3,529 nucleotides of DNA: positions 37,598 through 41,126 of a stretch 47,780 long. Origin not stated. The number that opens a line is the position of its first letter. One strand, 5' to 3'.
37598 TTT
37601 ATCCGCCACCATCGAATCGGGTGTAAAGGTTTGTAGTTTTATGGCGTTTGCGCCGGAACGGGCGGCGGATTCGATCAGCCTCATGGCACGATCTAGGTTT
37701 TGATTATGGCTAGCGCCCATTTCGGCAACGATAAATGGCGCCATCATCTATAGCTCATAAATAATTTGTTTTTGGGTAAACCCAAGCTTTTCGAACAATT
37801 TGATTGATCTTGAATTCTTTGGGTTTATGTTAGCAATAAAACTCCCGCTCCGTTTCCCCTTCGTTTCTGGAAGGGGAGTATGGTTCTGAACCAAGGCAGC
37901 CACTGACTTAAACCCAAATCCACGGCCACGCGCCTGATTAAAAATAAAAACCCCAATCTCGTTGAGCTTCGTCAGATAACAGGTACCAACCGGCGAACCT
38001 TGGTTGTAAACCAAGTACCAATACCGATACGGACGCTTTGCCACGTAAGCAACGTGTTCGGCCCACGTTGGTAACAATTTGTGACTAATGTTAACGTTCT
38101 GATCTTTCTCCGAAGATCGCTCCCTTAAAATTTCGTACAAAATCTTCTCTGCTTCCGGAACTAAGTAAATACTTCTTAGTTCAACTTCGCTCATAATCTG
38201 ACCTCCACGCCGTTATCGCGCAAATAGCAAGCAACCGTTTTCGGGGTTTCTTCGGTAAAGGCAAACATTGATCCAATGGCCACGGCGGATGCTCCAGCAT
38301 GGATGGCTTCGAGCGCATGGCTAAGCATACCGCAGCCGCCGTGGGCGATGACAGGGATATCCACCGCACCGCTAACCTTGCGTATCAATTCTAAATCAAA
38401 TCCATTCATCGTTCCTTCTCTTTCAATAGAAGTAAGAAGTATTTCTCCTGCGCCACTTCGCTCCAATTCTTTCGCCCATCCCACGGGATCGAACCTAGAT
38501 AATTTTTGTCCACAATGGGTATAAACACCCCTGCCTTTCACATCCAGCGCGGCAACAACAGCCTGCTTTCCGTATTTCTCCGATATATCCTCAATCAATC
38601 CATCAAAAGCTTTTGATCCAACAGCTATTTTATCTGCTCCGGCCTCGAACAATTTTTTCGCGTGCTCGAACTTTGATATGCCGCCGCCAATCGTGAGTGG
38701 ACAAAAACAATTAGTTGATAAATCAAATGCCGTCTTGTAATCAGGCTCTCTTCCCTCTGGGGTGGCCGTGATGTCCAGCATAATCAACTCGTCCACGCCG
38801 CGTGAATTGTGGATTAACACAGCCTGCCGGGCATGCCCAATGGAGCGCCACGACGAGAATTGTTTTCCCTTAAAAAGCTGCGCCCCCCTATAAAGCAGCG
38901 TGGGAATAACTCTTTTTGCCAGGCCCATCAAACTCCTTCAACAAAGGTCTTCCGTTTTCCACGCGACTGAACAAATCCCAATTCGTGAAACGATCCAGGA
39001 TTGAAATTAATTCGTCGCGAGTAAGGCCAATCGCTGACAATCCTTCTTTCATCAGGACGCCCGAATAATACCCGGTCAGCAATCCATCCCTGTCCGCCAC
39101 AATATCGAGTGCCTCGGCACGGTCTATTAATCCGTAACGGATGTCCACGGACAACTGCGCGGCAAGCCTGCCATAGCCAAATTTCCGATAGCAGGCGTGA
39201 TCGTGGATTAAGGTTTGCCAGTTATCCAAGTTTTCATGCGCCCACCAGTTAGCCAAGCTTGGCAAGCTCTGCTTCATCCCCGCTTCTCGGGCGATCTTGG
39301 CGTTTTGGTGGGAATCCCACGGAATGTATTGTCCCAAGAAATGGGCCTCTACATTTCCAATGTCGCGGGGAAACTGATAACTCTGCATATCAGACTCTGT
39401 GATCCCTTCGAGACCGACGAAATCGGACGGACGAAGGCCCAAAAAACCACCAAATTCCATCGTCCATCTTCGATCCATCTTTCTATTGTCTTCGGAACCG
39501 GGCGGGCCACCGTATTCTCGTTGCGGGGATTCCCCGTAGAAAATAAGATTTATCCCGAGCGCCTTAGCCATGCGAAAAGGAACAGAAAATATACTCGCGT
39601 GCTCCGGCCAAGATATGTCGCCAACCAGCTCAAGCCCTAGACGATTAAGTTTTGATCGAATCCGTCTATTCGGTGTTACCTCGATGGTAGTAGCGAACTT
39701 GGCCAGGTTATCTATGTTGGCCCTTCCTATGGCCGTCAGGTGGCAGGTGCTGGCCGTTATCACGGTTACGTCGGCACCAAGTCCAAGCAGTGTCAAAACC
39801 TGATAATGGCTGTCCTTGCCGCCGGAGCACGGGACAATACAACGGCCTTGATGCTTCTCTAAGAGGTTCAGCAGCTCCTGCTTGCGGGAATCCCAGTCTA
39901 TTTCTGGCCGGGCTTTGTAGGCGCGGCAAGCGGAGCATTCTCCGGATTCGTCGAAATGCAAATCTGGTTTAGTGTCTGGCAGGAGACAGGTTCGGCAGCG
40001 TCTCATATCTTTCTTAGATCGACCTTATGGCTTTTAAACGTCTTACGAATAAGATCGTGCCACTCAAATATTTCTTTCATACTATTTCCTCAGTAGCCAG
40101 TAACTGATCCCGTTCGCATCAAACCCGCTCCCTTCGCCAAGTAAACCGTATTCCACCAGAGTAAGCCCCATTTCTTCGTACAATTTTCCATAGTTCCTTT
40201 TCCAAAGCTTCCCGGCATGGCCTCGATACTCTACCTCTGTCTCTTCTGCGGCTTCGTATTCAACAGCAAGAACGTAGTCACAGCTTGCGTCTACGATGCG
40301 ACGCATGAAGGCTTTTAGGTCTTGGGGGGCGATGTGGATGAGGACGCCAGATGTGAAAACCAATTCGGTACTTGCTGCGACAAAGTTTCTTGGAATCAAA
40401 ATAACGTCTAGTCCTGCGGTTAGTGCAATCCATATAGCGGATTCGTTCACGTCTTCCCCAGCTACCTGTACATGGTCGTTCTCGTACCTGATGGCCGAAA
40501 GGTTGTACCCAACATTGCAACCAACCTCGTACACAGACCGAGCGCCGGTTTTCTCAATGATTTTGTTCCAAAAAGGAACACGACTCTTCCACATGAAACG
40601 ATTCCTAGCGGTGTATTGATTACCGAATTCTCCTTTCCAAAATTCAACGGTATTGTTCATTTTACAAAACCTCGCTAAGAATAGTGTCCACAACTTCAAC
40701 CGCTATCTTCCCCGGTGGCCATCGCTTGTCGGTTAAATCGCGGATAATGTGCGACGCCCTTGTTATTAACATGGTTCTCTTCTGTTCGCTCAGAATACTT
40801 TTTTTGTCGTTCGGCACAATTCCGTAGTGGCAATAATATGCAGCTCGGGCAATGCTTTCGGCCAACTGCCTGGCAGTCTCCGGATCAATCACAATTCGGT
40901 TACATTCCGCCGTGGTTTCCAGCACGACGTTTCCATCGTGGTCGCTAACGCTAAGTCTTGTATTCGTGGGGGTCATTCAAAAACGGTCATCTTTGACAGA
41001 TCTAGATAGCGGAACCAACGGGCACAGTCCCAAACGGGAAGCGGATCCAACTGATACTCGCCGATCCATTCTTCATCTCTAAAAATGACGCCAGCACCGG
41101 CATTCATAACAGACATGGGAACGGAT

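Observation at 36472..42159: Phage-borne, incomplete pseudaminic-acid-type nonulosonic acid pathway including the acetamidino branch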

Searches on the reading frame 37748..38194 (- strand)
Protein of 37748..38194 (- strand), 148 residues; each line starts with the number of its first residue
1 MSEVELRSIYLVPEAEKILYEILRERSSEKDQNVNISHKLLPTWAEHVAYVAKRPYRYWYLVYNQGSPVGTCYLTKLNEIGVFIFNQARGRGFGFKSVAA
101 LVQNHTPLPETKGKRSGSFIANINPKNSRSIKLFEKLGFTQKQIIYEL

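Call 3: search_protein_families(library=ncbifam, proteins=[window:37748-38194:-], max_evalue=0.01)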
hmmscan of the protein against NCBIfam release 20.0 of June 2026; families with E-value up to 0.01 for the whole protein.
window:37748-38194:- (148 aa): 3 families
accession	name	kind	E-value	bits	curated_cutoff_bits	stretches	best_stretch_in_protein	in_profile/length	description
NF040503.1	resist_ArsN1a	equivalog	0.00084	19.1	170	1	75-141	75-135/159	arsinothricin resistance N-acetyltransferase ArsN1 family A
NF012165.0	AAC_6p_set_A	equivalog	0.0076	16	280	0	89-145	102-153/177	aminoglycoside 6'-N-acetyltransferase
TIGR03585.1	PseH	equivalog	0.0094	16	93.1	0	43-143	34-137/156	UDP-4-amino-4,6-dideoxy-N-acetyl-beta-L-altrosamine N-acetyltransferase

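Call 4: search_protein_families(library=pfam, proteins=[window:37748-38194:-], max_evalue=0.01)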
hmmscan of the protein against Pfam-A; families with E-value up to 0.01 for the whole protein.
window:37748-38194:- (148 aa): 4 families
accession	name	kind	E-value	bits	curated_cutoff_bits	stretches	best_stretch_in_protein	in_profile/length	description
PF13302.13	Acetyltransf_3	-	4.8e-09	37.5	25.4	1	52-140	50-138/138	Acetyltransferase (GNAT) domain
PF00583.31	Acetyltransf_1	-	2.9e-06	28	20.7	1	45-139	25-116/116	Acetyltransferase (GNAT) family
PF08445.16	FR47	-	9.2e-06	26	22.1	1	83-142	28-80/86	FR47-like protein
PF13508.13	Acetyltransf_7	-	0.00024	21.8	27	1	58-140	4-83/84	Acetyltransferase (GNAT) domain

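Call 9: search_protein_families(library=phrogs, proteins=[window:37748-38194:-], max_evalue=0.001)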
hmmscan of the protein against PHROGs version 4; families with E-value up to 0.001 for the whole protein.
window:37748-38194:- (148 aa): 1 family
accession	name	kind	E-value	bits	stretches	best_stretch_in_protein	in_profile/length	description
phrog_1249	-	other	3.1e-08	34.6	1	19-147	21-154/180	acetyltransferase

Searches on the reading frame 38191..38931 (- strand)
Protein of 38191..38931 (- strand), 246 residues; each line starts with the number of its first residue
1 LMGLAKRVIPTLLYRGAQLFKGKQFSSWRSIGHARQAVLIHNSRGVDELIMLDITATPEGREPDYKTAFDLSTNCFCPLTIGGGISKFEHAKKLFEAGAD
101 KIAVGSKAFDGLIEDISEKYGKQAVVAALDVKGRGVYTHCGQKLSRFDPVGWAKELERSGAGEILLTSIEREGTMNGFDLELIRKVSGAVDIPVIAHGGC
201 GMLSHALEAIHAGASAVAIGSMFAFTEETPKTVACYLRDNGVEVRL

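Call 3: search_protein_families(library=ncbifam, proteins=[window:38191-38931:-], max_evalue=0.01)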
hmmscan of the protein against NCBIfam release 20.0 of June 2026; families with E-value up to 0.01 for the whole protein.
window:38191-38931:- (246 aa): 42 families (the best 25 are shown)
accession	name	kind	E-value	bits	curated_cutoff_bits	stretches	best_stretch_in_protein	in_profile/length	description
TIGR03572.1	WbuZ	equivalog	7.4e-73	244.7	299.7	1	5-225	3-232/232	glycosyl amidation-associated protein WbuZ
NF038364.1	AglZ_HisF2_fam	equivalog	6.4e-69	232.1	310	1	5-229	2-234/248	AglZ/HisF2 family acetamidino modification protein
TIGR00735.1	hisF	equivalog_domain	6.5e-61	205.8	294.55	1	3-245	1-254/254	imidazole glycerol phosphate synthase subunit HisF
NF010112.0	PRK13585.1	equivalog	1e-32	113.7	243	1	17-222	17-223/241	1-(5-phosphoribosyl)-5-[(5-phosphoribosylamino)methylideneamino]imidazole-4-carboxamide isomerase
TIGR00007.1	TIGR00007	equivalog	1.6e-27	96.7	228.95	1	18-221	14-219/231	1-(5-phosphoribosyl)-5-[(5-phosphoribosylamino)methylideneamino]imidazole-4-carboxamide isomerase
NF005574.0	PRK07259.1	equivalog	5.4e-14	51.8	269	1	180-236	226-282/304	dihydroorotate dehydrogenase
TIGR01919.1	hisA-trpF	equivalog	3.1e-11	43.3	306.45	1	27-213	26-218/243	bifunctional 1-(5-phosphoribosyl)-5-((5-phosphoribosylamino)methylideneamino)imidazole-4-carboxamide isomerase/phosphoribosylanthranilate is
NF010712.0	PRK14114.1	equivalog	3.4e-11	43.1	327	1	79-201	76-198/241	1-(5-phosphoribosyl)-5-((5-phosphoribosylamino)methylideneamino)imidazole-4-carboxamide isomerase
NF010114.0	PRK13587.1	equivalog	5.2e-11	42.7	305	1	58-202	60-203/234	1-(5-phosphoribosyl)-5-((5-phosphoribosylamino)methylideneamino)imidazole-4-carboxamide isomerase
NF003198.0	PRK04169.1-2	subfamily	5.5e-10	38.8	247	2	77-107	198-228/249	geranylgeranylglyceryl/heptaprenylglyceryl phosphate synthase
NF002231.0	PRK01130.1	subfamily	1.4e-09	37.3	189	1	169-224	159-214/230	putative N-acetylmannosamine-6-phosphate 2-epimerase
TIGR01037.2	pyrD_sub1_fam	subfamily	1.6e-09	37.3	270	1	180-233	223-276/300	dihydroorotate dehydrogenase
NF003156.0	PRK04128.1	equivalog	6.3e-09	36.1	285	1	45-221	42-212/231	1-(5-phosphoribosyl)-5-((5-phosphoribosylamino)methylideneamino)imidazole-4-carboxamide isomerase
TIGR01302.1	IMP_dehydrog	equivalog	8.7e-09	34.7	481.5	1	188-234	324-370/450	IMP dehydrogenase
NF010113.0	PRK13586.1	equivalog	1.5e-08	34.6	238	1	44-188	42-187/232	1-(5-phosphoribosyl)-5-((5-phosphoribosylamino)methylideneamino)imidazole-4-carboxamide isomerase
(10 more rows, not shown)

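Call 4: search_protein_families(library=pfam, proteins=[window:38191-38931:-], max_evalue=0.01)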
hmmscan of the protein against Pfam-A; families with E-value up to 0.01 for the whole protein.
window:38191-38931:- (246 aa): 10 families
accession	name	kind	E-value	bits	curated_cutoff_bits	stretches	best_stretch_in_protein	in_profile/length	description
PF00977.27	His_biosynth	-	4.1e-52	177.3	23.6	1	18-225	15-224/228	Histidine biosynthesis protein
PF00478.31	IMPDH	-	4e-11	42.9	25.6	1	185-235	201-251/345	IMP dehydrogenase / GMP reductase domain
PF03060.21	NMO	-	1.7e-08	34.7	28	1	172-232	167-234/331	Nitronate monooxygenase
PF01180.27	DHO_dh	-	1.7e-08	34.5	27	1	180-227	227-276/291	Dihydroorotate dehydrogenase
PF04131.20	NanE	-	6.2e-07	29.2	27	0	55-107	124-175/192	Putative N-acetylmannosamine-6-phosphate epimerase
PF02581.23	TMP-TENI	-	2.7e-06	27.3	27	0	161-221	121-178/180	Thiamine monophosphate synthase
PF00290.26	Trp_syntA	-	0.00013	21.4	27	1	77-119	199-240/259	Tryptophan synthase alpha chain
PF05690.20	ThiG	-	0.00042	20.2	23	1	172-228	155-212/247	Thiazole biosynthesis protein ThiG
PF01207.24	Dus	-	0.0031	17.1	20.4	0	150-220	141-214/311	Dihydrouridine synthase (Dus)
PF01070.24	FMN_dh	-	0.0067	15.9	24.9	0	184-225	264-307/350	FMN-dependent dehydrogenase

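Call 9: search_protein_families(library=phrogs, proteins=[window:38191-38931:-], max_evalue=0.001)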
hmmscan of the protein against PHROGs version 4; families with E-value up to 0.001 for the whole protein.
window:38191-38931:- (246 aa): 3 families
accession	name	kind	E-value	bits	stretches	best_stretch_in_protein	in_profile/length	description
phrog_9582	-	other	4.9e-10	40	1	178-233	196-254/353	dehydrogenase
phrog_14943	-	unknown function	4.8e-07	30.2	1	183-224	268-311/327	-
phrog_17890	-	unknown function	9.5e-06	25.7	1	180-229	190-239/346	-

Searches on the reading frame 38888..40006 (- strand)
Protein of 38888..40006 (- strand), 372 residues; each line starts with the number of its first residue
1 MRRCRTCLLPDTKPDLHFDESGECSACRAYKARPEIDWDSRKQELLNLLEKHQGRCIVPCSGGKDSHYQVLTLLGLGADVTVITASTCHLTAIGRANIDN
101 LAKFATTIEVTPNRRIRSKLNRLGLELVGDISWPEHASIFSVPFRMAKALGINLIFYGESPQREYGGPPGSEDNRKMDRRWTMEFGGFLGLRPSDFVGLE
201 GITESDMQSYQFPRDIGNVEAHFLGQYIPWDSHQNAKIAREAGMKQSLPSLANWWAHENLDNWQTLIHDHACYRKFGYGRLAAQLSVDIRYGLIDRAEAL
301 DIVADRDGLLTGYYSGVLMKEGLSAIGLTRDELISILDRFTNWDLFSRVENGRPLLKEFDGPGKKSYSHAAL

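Call 3: search_protein_families(library=ncbifam, proteins=[window:38888-40006:-], max_evalue=0.01)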
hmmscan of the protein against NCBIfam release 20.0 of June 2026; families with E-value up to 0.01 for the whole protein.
window:38888-40006:- (372 aa): 1 family
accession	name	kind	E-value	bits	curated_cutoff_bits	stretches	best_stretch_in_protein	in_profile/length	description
TIGR03573.1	WbuX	subfamily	1.4e-61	208.9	203.2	1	1-308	1-318/344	N-acetyl sugar amidotransferase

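Call 4: search_protein_families(library=pfam, proteins=[window:38888-40006:-], max_evalue=0.01)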
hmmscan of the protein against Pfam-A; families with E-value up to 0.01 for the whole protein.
window:38888-40006:- (372 aa): 0 families

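Call 9: search_protein_families(library=phrogs, proteins=[window:38888-40006:-], max_evalue=0.001)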
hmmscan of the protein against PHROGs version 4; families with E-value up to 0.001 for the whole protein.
window:38888-40006:- (372 aa): 0 families

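Call 54: search_dna_similar(query=window:38888-40006:-, collection=phages, mode=protein, max_rows=30, max_evalue=0.001)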
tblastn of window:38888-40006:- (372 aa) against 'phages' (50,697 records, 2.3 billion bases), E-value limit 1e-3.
No match.

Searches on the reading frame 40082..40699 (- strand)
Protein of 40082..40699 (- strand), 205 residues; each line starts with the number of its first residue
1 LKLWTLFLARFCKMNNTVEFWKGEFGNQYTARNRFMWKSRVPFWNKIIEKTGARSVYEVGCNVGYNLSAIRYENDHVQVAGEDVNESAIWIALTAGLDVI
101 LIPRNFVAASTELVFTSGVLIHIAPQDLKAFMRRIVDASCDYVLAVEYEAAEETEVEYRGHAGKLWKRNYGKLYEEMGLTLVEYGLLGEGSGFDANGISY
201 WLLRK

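Call 3: search_protein_families(library=ncbifam, proteins=[window:40082-40699:-], max_evalue=0.01)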
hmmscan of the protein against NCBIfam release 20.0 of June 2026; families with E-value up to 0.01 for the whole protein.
window:40082-40699:- (205 aa): 1 family
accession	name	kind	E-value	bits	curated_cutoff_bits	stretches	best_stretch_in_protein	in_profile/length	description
TIGR03587.1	Pse_Me-ase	hypoth_equivalog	1.4e-35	123.3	112.05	1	18-205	6-203/204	pseudaminic acid biosynthesis-associated methylase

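Call 4: search_protein_families(library=pfam, proteins=[window:40082-40699:-], max_evalue=0.01)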
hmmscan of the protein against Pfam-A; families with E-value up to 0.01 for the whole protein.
window:40082-40699:- (205 aa): 1 family
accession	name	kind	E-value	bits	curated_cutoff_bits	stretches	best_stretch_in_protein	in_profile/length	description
PF08242.18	Methyltransf_12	-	0.0025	18.9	30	1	58-137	2-90/98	Methyltransferase domain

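Call 9: search_protein_families(library=phrogs, proteins=[window:40082-40699:-], max_evalue=0.001)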
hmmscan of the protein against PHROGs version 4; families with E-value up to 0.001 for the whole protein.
window:40082-40699:- (205 aa): 1 family
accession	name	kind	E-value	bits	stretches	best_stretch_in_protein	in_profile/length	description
phrog_3382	-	other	2.3e-05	24.7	1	45-157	40-158/207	methyltransferase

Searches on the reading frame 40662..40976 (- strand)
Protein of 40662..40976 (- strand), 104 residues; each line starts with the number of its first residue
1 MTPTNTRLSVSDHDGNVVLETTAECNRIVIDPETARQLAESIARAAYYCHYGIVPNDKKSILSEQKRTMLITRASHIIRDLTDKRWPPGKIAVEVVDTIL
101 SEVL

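Call 3: search_protein_families(library=ncbifam, proteins=[window:40662-40976:-], max_evalue=0.01)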
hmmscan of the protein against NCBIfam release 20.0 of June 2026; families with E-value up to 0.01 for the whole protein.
window:40662-40976:- (104 aa): 0 families

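Call 4: search_protein_families(library=pfam, proteins=[window:40662-40976:-], max_evalue=0.01)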
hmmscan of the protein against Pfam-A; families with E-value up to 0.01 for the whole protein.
window:40662-40976:- (104 aa): 0 families

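Call 9: search_protein_families(library=phrogs, proteins=[window:40662-40976:-], max_evalue=0.001)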
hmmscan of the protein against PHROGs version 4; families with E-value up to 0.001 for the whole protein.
window:40662-40976:- (104 aa): 0 families

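Call 62: search_solved_structures(query=A5, max_evalue=1)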
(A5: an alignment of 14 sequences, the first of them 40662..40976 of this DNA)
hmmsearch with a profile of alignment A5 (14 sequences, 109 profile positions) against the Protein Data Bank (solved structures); distinct sequences matched with E-value up to 1: 1.
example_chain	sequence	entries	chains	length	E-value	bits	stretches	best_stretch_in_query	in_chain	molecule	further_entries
4qks_A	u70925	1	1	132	0.11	16.1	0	19-41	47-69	DE NOVO PROTEIN 6XTRP/PV2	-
